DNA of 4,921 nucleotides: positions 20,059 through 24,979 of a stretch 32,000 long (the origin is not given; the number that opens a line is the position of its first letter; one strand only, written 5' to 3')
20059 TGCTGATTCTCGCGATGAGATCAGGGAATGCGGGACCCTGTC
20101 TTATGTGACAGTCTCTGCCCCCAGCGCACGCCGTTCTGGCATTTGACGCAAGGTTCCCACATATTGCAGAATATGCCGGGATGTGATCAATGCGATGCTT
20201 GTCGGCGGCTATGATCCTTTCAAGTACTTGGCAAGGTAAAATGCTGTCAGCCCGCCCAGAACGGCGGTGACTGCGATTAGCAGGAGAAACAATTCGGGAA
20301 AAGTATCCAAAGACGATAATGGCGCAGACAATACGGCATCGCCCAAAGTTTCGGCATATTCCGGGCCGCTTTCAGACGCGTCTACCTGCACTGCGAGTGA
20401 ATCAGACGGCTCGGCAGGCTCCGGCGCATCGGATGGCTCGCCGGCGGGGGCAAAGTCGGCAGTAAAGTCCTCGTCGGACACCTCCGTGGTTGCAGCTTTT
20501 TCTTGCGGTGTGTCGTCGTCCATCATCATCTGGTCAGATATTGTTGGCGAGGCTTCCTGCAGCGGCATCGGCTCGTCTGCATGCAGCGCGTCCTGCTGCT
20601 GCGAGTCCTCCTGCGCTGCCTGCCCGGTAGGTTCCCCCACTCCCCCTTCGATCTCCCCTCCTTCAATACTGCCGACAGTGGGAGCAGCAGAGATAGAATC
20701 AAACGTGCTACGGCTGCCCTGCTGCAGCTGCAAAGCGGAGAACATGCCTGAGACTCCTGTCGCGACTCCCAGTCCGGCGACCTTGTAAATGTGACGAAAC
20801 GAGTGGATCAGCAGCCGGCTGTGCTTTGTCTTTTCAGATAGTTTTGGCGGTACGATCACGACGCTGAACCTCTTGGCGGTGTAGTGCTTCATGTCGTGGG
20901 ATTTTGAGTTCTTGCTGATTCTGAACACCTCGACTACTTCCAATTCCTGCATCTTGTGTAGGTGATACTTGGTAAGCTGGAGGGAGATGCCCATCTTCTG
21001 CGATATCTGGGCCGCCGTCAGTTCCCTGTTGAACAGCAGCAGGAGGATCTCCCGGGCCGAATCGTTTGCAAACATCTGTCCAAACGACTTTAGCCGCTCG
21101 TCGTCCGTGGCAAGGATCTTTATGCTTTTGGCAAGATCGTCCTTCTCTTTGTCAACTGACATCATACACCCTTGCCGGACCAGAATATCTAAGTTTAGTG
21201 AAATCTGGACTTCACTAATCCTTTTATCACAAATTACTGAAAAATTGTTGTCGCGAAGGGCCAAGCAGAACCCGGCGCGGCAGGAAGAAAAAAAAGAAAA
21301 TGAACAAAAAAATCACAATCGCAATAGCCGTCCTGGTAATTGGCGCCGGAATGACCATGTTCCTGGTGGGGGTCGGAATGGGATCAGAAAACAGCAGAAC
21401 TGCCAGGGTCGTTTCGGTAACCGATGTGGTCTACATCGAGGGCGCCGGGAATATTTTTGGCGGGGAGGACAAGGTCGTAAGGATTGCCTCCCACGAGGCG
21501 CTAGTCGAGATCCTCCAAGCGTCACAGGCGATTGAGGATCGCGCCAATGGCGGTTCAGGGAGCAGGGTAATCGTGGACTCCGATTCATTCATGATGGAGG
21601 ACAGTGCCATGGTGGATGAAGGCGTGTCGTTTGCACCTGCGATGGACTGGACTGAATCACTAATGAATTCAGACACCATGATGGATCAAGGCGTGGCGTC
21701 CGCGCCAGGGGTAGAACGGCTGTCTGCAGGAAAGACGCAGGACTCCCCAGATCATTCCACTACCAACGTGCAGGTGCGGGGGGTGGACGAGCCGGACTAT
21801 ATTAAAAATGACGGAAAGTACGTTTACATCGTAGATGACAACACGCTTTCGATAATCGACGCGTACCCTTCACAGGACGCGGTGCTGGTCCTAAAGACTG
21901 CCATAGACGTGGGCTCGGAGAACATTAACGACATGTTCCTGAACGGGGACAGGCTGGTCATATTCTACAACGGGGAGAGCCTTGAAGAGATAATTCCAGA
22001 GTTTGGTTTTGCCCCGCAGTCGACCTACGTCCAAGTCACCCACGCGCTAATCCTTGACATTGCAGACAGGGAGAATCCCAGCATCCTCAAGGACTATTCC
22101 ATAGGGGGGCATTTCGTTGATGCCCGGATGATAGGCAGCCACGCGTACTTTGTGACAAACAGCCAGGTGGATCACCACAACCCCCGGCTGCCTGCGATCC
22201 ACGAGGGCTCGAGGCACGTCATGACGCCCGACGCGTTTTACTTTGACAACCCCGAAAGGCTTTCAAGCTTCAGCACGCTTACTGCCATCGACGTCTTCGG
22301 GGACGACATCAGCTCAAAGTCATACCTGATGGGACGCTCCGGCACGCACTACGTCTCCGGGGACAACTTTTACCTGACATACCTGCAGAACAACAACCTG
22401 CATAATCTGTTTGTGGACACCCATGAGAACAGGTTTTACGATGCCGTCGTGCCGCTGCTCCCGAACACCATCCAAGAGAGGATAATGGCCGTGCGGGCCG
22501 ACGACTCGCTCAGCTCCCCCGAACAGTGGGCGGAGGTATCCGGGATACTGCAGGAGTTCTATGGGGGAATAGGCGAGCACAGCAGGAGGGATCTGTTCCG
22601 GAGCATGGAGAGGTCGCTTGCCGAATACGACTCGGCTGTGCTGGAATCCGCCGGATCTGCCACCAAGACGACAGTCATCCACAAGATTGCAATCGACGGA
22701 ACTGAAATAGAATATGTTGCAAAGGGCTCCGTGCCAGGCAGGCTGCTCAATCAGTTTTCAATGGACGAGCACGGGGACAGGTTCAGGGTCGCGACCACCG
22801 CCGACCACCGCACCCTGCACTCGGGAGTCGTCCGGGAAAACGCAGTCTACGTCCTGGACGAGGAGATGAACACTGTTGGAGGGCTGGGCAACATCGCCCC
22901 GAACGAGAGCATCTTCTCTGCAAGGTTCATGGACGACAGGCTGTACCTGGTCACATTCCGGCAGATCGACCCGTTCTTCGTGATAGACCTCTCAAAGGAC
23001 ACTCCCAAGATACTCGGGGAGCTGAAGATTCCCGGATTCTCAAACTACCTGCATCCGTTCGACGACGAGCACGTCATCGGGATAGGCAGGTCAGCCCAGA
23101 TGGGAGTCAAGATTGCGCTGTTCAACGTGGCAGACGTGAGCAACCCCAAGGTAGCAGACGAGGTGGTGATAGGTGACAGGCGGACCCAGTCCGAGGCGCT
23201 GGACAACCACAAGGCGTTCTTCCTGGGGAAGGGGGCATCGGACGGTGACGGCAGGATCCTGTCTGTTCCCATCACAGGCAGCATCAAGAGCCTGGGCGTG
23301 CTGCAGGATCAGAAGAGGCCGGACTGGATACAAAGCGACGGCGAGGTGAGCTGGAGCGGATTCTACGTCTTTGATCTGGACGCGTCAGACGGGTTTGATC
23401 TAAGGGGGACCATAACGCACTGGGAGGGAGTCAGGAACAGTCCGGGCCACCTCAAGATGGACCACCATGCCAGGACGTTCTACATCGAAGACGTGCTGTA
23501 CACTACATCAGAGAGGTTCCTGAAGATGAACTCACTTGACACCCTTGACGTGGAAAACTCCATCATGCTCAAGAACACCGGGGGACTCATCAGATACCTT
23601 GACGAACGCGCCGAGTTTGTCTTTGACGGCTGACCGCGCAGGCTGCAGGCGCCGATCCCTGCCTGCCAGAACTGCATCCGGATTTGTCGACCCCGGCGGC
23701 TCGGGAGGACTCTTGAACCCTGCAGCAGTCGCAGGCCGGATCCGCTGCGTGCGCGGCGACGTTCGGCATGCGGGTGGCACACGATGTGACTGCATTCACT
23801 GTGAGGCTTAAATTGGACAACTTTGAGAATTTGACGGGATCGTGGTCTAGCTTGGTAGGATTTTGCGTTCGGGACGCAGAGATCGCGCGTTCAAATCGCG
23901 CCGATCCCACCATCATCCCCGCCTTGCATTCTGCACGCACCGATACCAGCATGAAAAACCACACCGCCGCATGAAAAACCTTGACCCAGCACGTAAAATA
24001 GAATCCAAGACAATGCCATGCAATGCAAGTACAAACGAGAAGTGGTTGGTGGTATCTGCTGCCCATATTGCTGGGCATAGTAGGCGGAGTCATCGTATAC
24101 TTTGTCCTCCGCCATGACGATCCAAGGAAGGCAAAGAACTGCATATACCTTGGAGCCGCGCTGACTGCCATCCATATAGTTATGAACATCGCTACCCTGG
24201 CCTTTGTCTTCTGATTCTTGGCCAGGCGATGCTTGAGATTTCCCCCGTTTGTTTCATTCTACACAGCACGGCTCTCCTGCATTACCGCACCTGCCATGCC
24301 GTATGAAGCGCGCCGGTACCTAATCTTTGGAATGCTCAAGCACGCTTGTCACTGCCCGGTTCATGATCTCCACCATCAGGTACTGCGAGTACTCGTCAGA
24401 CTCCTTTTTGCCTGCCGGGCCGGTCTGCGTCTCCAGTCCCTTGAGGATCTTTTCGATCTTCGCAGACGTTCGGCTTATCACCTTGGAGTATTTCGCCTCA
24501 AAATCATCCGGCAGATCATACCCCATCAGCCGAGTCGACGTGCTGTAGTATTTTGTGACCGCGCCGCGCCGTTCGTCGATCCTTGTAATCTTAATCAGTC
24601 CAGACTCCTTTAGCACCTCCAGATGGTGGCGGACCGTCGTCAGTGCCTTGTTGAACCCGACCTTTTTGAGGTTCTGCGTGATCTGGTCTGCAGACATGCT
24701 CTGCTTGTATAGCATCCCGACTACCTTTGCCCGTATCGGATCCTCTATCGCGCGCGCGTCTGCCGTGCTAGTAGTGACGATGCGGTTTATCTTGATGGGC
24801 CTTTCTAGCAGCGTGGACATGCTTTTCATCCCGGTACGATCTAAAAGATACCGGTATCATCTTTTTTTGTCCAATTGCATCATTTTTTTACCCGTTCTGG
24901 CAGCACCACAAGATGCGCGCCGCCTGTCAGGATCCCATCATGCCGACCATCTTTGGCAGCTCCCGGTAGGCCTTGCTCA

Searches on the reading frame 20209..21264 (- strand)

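Call 14: search_protein_families(library=pfam, proteins=[window:20209-21264:-], max_evalue=0.01)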
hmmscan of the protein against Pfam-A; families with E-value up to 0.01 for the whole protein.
window:20209-21264:- (351 aa): 6 families
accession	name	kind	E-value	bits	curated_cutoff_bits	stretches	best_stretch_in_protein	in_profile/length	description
PF12840.13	HTH_20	-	5.2e-06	26.8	27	1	66-113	2-50/51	Helix-turn-helix domain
PF01022.26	HTH_5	-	7.9e-05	22.9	22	1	70-112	4-46/47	Bacterial regulatory protein, arsR family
PF04545.22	Sigma70_r4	-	0.00063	19.6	24.1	1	68-96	7-35/50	Sigma-70, region 4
PF06892.16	Phage_CP76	-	0.0019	18.5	26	1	81-163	15-100/146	Phage regulatory protein CII (CP76)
PF08281.18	Sigma70_r4_2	-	0.0063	16.6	25.7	0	71-104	16-49/54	Sigma-70, region 4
PF13412.12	HTH_24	-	0.0079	16.2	21.9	0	72-112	7-48/48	Winged helix-turn-helix DNA-binding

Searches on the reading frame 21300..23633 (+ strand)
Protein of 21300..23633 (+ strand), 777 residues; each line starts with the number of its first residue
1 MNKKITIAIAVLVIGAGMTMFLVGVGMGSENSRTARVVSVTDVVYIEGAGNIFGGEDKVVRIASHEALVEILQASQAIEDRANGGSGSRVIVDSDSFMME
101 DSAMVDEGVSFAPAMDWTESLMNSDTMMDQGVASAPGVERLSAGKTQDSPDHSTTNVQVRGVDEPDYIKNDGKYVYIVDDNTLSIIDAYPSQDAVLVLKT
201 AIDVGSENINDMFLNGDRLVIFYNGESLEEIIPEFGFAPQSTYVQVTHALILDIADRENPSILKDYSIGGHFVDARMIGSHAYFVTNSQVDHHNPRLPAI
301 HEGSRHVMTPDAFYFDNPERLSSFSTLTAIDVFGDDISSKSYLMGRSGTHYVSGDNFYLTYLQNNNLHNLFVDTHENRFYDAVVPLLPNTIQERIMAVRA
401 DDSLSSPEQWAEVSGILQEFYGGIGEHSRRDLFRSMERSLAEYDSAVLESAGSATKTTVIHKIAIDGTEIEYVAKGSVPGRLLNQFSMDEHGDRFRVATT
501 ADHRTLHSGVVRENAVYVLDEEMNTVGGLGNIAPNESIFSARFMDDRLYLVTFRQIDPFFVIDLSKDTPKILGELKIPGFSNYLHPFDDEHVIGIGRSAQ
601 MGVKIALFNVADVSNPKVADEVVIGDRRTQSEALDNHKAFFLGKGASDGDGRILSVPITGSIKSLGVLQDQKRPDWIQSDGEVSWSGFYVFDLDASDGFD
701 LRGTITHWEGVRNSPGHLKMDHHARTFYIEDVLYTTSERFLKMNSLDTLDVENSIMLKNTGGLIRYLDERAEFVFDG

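Call 14: search_protein_families(library=pfam, proteins=[window:21300-23633:+], max_evalue=0.01)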
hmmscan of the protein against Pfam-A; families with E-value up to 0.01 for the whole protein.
window:21300-23633:+ (777 aa): 1 family
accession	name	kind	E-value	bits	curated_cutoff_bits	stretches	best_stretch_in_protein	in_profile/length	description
PF09826.15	Beta_propel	-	2.8e-144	482.1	22.4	1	152-749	1-495/495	Beta propeller domain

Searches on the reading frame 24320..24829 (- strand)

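Call 14: search_protein_families(library=pfam, proteins=[window:24320-24829:-], max_evalue=0.01)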
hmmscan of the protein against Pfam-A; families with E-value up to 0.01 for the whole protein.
window:24320-24829:- (169 aa): 6 families
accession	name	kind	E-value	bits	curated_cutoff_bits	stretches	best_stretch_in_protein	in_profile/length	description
PF12840.13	HTH_20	-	1.6e-07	31.6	27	1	29-80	2-49/51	Helix-turn-helix domain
PF01022.26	HTH_5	-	1e-05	25.8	22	1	30-80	1-46/47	Bacterial regulatory protein, arsR family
PF08461.16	HTH_12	-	5.8e-05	23.4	21.4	1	42-80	11-49/66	Ribonuclease R winged-helix domain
PF01475.25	FUR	-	0.0023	18.5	23.1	1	33-86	10-66/121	Ferric uptake regulator family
PF03551.20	PadR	-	0.0027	18.1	27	0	39-96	4-64/75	Transcriptional regulator PadR-like family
PF02002.24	TFIIE_alpha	-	0.0076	16.5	22.9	0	35-96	17-74/105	TFIIE alpha subunit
